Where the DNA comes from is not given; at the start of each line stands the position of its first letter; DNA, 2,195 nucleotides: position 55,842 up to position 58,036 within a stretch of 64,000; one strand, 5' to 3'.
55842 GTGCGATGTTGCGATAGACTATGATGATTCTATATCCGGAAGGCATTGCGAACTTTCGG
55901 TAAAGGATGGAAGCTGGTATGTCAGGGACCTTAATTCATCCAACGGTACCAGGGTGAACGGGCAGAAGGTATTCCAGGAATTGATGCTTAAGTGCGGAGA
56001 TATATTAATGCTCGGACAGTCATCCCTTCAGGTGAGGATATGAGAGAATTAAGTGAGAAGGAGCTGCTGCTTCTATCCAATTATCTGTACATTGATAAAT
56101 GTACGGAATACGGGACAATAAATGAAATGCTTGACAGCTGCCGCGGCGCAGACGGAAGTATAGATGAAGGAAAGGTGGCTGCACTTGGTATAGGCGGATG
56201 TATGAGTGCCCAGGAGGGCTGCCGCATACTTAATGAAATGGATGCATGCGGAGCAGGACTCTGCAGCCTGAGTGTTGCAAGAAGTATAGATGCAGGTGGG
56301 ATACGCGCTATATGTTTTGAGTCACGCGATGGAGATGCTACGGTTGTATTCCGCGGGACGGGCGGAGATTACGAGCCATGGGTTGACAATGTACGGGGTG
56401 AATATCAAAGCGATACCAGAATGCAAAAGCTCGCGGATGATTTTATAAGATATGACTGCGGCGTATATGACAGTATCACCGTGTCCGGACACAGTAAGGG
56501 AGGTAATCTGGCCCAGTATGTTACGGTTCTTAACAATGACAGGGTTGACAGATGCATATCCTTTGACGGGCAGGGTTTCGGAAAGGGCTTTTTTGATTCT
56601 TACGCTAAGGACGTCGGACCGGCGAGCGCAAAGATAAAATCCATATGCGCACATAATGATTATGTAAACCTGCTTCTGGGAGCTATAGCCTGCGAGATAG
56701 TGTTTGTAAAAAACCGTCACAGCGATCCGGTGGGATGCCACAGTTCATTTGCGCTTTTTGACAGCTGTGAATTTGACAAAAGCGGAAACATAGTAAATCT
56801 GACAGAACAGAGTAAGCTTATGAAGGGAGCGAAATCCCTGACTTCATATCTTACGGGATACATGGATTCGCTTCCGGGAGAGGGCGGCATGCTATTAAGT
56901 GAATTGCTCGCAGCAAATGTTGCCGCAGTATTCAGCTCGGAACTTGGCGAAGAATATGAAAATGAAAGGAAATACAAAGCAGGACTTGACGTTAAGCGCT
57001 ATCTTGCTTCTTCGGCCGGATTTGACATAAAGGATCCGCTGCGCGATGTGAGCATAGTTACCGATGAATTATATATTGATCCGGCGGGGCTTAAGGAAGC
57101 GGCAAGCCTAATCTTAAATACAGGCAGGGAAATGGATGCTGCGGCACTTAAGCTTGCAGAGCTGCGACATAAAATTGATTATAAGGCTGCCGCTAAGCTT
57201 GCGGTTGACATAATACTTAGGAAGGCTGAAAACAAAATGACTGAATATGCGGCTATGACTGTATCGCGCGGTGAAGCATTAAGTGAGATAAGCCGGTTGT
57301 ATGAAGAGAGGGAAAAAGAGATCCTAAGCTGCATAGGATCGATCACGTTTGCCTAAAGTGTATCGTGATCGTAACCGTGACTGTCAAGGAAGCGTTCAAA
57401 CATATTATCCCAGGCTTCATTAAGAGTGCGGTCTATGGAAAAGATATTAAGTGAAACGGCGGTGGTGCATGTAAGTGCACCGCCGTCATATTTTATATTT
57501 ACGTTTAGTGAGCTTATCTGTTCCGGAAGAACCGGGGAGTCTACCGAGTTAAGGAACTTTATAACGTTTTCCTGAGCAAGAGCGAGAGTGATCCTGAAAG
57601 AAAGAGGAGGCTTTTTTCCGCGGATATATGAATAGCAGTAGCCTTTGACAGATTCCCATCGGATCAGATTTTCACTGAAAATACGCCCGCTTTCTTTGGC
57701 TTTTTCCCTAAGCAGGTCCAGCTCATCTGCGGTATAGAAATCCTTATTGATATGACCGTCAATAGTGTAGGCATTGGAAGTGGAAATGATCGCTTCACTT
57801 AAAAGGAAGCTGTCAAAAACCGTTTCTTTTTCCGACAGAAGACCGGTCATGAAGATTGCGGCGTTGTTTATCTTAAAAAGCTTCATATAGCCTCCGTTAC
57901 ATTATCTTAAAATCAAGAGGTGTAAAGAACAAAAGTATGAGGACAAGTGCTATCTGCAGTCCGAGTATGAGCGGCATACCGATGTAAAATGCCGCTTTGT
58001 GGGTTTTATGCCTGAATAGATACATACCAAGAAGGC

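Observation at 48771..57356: Stripped-down, non-canonical type VII-like secretion locus lacking EssA, EssB and EsaA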

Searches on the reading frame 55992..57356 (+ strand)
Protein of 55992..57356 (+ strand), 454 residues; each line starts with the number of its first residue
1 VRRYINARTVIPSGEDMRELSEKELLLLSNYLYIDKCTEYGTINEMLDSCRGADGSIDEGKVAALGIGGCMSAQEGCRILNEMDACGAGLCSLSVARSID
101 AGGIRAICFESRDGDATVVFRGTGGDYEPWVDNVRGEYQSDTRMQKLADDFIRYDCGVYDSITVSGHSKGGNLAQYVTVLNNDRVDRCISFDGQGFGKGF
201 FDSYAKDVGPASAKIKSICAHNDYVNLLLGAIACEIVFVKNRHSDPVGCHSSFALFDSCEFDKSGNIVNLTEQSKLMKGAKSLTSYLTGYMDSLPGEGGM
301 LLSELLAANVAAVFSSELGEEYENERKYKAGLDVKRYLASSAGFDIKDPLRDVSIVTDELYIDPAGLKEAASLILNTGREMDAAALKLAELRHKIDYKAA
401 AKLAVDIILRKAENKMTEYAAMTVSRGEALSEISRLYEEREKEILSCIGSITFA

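Call 4: search_protein_families(library=pfam, proteins=[window:55992-57356:+], max_evalue=0.1)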
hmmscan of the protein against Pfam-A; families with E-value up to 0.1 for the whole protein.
window:55992-57356:+ (454 aa): 1 family
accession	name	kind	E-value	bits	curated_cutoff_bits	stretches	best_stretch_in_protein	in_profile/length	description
PF11187.14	Mbeg1-like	-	6.6e-14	52.3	21.1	1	106-295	29-211/224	Mbeg1-like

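Call 5: search_protein_families(library=ncbifam, proteins=[window:55992-57356:+], max_evalue=0.1)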
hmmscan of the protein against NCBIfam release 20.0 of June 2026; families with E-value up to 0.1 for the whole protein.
window:55992-57356:+ (454 aa): 5 families
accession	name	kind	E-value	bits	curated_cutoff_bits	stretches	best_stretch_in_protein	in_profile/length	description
NF047388.1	SA1320_fam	subfamily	0.0015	17.1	230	1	115-183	2-74/644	SA1320 family protein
NF047580.1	BPSS1187_fam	subfamily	0.052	13.1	125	1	142-193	92-141/244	BPSS1187 family protein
NF058653.1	LipP1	equivalog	0.071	11.9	350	0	160-187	144-171/300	LipP1 family hormone-sensitive lipase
NF010723.1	PRK14125.1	equivalog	0.074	13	60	0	407-441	20-54/87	cell division suppressor protein YneA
NF007954.0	PRK10673.1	equivalog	0.082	12.2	399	0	146-192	66-113/255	esterase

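Call 20: search_solved_structures(query=window:55992-57356:+, max_evalue=1, show_alignments=2)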
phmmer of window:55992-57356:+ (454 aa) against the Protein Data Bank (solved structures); distinct sequences matched with E-value up to 1: 4.
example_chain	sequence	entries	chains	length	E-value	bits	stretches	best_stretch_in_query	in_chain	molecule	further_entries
1khy_A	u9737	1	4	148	0.47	12.5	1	87-161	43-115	CLPB PROTEIN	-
7c4d_A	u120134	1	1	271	0.56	12.3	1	135-203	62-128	Putative esterase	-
3bf8_A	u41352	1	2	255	0.67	12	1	148-192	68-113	Esterase YbfF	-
4jpj_A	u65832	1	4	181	0.69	12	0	54-128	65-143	Germline-targeting HIV-1 gp120 engineered outer domain, eOD-GT6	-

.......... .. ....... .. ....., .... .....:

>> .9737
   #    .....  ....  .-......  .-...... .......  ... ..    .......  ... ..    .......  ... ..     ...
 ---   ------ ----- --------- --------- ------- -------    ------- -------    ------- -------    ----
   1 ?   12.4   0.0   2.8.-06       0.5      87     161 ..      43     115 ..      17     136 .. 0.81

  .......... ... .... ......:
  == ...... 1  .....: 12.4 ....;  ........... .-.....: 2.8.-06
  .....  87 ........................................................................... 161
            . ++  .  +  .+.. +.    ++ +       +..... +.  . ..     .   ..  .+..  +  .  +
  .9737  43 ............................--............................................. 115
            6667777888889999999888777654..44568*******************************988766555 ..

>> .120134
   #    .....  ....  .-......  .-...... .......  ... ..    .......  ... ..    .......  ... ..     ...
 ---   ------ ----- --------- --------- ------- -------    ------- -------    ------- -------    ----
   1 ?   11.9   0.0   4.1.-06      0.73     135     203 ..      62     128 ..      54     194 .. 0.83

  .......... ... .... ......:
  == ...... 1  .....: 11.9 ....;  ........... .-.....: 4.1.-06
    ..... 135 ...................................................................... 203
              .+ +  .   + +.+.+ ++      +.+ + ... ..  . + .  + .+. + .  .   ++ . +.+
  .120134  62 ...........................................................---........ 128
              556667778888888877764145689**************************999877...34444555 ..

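Call 51: find_homologous_proteins(query=window:56040-57353:+, max_evalue=0.00001)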
Query window:56040-57353:+ (438 aa): 643 proteins with E <= 0.00001 among 8000 candidates; the best 120 are listed.
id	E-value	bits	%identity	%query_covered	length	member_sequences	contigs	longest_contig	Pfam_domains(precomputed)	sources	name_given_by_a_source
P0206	5.9e-288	972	100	100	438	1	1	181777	PF11187.15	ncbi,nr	ncbi:MAG: DUF2974 domain-containing protein [Lachnospiraceae bacterium]|nr:DUF2974 domain-containing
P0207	2.0e-256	869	89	100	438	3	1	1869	PF11187.15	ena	-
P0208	9.4e-215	731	74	97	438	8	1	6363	PF11187.15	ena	-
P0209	1.7e-169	582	60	97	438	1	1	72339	PF26363.2,PF11187.15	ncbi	-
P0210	9.6e-163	560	61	98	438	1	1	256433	PF11187.15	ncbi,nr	ncbi:MAG: DUF2974 domain-containing protein [Lachnospiraceae bacterium]|nr:DUF2974 domain-containing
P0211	6.2e-148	511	56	96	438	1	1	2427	PF26363.2,PF11187.15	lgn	-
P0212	8.9e-141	488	56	96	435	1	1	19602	PF11187.15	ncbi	-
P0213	9.5e-139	481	52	97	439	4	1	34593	PF11187.15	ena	-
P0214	5.3e-138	479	53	96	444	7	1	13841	PF11187.15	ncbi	-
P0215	2.2e-136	473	54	93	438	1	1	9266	PF11187.15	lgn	-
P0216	3.7e-136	472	54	99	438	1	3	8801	PF11187.15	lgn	-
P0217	1.4e-135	471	53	96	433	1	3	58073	PF11187.15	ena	-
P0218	2.7e-135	470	52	96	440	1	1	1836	PF11187.15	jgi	jgi:hypothetical protein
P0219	7.9e-134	465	52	94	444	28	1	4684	PF11187.15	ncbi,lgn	-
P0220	4.6e-133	462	51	96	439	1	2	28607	PF26363.2,PF11187.15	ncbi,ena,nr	ncbi:MAG: DUF2974 domain-containing protein [Lachnospiraceae bacterium]|nr:DUF2974 domain-containing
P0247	2.4e-96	341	41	96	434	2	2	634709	PF11187.15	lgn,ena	-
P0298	3.6e-73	265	46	69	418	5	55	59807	PF26363.2,PF11187.15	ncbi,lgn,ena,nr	ncbi:MAG TPA: Mbeg1-like protein [Lachnospiraceae bacterium]|nr:Mbeg1-like protein [Lachnospiraceae 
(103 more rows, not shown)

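Call 52: find_encoding_contigs(protein=P0247, flank=10000, max_places=1)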
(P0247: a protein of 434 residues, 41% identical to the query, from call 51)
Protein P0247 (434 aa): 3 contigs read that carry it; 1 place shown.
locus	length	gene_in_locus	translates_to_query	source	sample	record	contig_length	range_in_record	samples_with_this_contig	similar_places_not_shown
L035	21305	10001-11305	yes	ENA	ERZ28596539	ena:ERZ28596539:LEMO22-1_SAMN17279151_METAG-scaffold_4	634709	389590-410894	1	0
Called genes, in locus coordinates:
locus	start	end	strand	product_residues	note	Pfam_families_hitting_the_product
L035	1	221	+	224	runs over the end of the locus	PF00072:Response_reg, PF00486:Trans_reg_C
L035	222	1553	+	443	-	PF00512:HisKA, PF02518:HATPase_c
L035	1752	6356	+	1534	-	PF00498:FHA, PF01580:FtsK_SpoIIIE, PF13401:AAA_22 (faint), PF01580:FtsK_SpoIIIE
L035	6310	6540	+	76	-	PF08817:YukD (weak)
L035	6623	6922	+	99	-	-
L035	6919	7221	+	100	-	-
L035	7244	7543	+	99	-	PF06013:WXG100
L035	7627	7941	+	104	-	PF06013:WXG100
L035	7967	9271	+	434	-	PF00092:VWA, PF13519:VWA_2, PF16697:Yop-YscD_cpl, PF00498:FHA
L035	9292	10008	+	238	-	-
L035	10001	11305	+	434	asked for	PF11187:Mbeg1-like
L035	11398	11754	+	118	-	PF03862:SpoVAC_SpoVAEB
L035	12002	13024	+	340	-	PF00356:LacI, PF00532:Peripla_BP_1, PF13377:Peripla_BP_3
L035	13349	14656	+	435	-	PF01547:SBP_bac_1, PF13416:SBP_bac_8, PF13343:SBP_bac_6 (faint)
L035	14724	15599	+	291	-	PF00528:BPD_transp_1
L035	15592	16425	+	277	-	PF00528:BPD_transp_1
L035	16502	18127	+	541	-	PF00128:Alpha-amylase, PF16657:Malt_amylase_C (weak), PF23915:SusG_C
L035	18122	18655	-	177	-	PF18988:DUF5721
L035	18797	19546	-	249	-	PF03372:Exo_endo_phos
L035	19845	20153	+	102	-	-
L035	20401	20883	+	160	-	PF01047:MarR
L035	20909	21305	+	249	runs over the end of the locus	PF02463:SMC_N (weak), PF00005:ABC_tran, PF13304:AAA_21 (faint)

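Call 53: find_encoding_contigs(protein=P0298, flank=10000, max_places=1)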
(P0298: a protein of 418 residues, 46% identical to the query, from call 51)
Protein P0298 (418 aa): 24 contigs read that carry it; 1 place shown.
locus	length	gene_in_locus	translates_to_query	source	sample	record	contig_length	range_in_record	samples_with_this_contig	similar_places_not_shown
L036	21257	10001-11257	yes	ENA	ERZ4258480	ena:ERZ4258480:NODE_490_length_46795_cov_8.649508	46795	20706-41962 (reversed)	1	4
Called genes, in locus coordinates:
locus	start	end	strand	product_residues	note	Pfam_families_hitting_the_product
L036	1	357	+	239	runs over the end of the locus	PF00072:Response_reg, PF00486:Trans_reg_C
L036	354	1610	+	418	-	PF00512:HisKA, PF02518:HATPase_c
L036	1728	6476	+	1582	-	PF00498:FHA, PF01580:FtsK_SpoIIIE, PF13401:AAA_22 (faint), PF13555:AAA_29 (faint), PF01580:FtsK_SpoIIIE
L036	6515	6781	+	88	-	PF08817:YukD (weak)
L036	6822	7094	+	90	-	-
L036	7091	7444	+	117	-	-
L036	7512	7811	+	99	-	PF06013:WXG100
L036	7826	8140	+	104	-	PF06013:WXG100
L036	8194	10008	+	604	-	PF13519:VWA_2 (weak), PF00498:FHA, PF16697:Yop-YscD_cpl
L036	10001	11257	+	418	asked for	PF26363:Phospholipase-like (weak), PF11187:Mbeg1-like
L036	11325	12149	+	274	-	PF03591:AzlC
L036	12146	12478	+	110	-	PF05437:AzlD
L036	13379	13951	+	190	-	PF00440:TetR_N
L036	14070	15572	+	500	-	PF01266:DAO (weak), PF01593:Amino_oxidase, PF07992:Pyr_redox_2 (weak), PF12831:FAD_oxidored (weak), PF13450:NAD_binding_8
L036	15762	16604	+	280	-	-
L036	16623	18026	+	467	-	-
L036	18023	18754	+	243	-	PF00535:Glycos_transf_2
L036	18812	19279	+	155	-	PF04073:tRNA_edit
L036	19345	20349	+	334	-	PF00575:S1, PF23459:S1_RRP5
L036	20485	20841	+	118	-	PF03862:SpoVAC_SpoVAEB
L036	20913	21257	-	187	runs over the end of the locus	PF18988:DUF5721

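Call 70: predict_structure(alignment_id=A2)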
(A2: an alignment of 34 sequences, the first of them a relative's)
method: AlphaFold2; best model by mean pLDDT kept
length: 438 residues; sequences in the alignment: 34
mean_pLDDT: 86.5   pTM: 0.71
mean pLDDT of the five models: 86.5, 85.7, 80.7, 79.8, 79.3
residues with pLDDT >= 90: 218; 70-90: 186; 50-70: 23; < 50: 11
segments of 3 or more residues with pLDDT < 50: 333-343
pLDDT, mean of each block of 10 residues (from residue 1): 87 96 94 94 95 90 95 92 92 93 89 83 86 95 94 95 96 93 89 96 89 83 92 91 95 93 81 78 83 80 83 85 69 43 63 90 92 82 72 87 91 88 81 64
secondary structure, 60 per line:
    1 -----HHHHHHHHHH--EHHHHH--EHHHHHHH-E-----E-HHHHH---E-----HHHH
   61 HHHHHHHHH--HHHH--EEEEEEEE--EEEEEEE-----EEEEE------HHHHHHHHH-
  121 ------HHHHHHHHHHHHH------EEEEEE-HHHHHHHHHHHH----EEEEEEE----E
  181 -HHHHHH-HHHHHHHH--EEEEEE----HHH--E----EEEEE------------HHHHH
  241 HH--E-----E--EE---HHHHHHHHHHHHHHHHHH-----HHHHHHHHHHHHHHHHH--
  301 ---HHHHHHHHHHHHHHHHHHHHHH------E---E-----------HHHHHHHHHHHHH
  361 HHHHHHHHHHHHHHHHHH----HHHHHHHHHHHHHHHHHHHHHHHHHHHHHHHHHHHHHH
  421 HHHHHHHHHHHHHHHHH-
elements in order: H6-15 H19-23 H27-33 H43-47 H57-69 H72-75 E78-85 E88-94 E100-104 H111-119 H127-139 E146-151 H153-164 E169-175 H182-187 H189-196 E199-204 E219-223 H236-242 H259-276 H282-298 H304-325 H348-378 H383-437

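Call 74: fold_search(model_id=the predicted structure, library=pdb)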
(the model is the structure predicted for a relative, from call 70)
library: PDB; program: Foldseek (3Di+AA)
matches with E <= 10: 1408; with E <= 0.001: 3
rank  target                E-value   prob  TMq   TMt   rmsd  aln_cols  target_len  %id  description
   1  2bjh_A                8.1e-05  1.00  0.29  0.46   7.9       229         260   17  Crystal Structure Of S133A AnFaeA-ferulic acid complex (released 2005-09-07)
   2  2ix9_A                1.3e-04  1.00  0.28  0.44   4.9       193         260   17  Respective role of protein folding and glycosylation in the thermal stability of recombinant Feruloyl Esterase A (released 2006-10-18)
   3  9cys_A                3.0e-04  1.00  0.27  0.41  13.5       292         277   13  Toxin/immunity complex for a T6SS lipase effector from E. cloacae (released 2024-08-14)
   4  5a62                  1.1e-02  0.51  0.13  0.19  19.9       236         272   13  Hydrolytic potential of the ammonia-oxidizing Thaumarchaeon Nitrososphaera gargenis - crystal structure and activity pro (released 2016-07-06)
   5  7xri_A                1.2e-02  0.91  0.21  0.32  10.2       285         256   12  Feruloyl esterase mutant -S106A (released 2023-05-17)
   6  5jd6                  1.3e-02  0.95  0.22  0.38  12.6       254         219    9  Crystal structure of MGS-MChE2, an alpha/beta hydrolase enzyme from the metagenome of sediments from the lagoon of Mar C (released 2016-05-04)
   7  3bdi                  1.5e-02  0.96  0.22  0.40   8.8       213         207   15  Crystal structure of predicted CIB-like hydrolase (NP_393672.1) from Thermoplasma acidophilum at 1.45 A resolution (released 2007-11-27)
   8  2wtm_B                1.6e-02  0.77  0.18  0.29  13.1       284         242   13  Est1E from Butyrivibrio proteoclasticus (released 2010-01-19)
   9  9l75_A                1.7e-02  0.66  0.17  0.25  16.4       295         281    9  A novel PE hydrolase and its structural basis (released 2025-12-31)
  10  6i8w_A                1.8e-02  0.92  0.21  0.28  13.8       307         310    9  Crystal structure of a membrane phospholipase A, a novel bacterial virulence factor (released 2019-11-27)
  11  7ayr_A                1.8e-02  0.75  0.19  0.12  16.2       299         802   11  Crystal structure of DPP8 in complex with a 4-oxo-b-lactam based inhibitor, B115 (released 2021-06-30)
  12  1iup                  2.1e-02  0.87  0.21  0.31  13.2       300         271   11  meta-Cleavage product hydrolase from Pseudomonas fluorescens IP01 (CumD) S103A mutant complexed with isobutyrates (released 2002-09-18)
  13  3our_E                2.1e-02  0.80  0.20  0.22  15.5       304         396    9  Crystal structure of complex between EIIA and a novel pyruvate decarboxylase (released 2011-06-01)
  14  4opm_A                2.1e-02  0.47  0.18  0.23  19.4       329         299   12  Crystal structure of a putative lipase (lip1) from Acinetobacter baumannii AYE at 1.70 A resolution (released 2014-02-19)
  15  3e0x_A                2.6e-02  0.94  0.17  0.29  11.8       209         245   11  The crystal structure of a Lipase-esterase related protein from Clostridium acetobutylicum ATCC 824 (released 2008-09-30)
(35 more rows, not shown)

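Call 89: search_protein_families(library=pfam, proteins=[L035:9292-10005:+], max_evalue=0.05)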
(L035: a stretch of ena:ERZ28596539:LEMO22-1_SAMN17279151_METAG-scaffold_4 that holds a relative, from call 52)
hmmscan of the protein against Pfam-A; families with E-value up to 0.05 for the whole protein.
L035:9292-10005:+ (238 aa): 1 family
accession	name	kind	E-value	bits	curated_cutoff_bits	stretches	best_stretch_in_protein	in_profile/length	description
PF16440.10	DUF5037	-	0.0017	18.5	25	1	33-61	4-32/247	Domain of unknown function (DUF5037)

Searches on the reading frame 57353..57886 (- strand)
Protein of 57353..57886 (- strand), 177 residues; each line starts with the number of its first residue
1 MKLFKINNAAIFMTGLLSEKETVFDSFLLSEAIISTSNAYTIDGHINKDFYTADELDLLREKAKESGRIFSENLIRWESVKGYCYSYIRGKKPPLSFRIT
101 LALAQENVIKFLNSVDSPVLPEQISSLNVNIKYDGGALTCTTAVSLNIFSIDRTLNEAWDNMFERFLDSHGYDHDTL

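Call 44: search_protein_families(library=pfam, proteins=[window:57353-57886:-], max_evalue=0.01)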
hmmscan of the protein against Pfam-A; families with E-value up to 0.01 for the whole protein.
window:57353-57886:- (177 aa): 1 family
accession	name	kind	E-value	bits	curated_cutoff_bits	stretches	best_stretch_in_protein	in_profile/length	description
PF18988.5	DUF5721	-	1.4e-44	151.9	25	1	21-173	5-147/149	Family of unknown function (DUF5721)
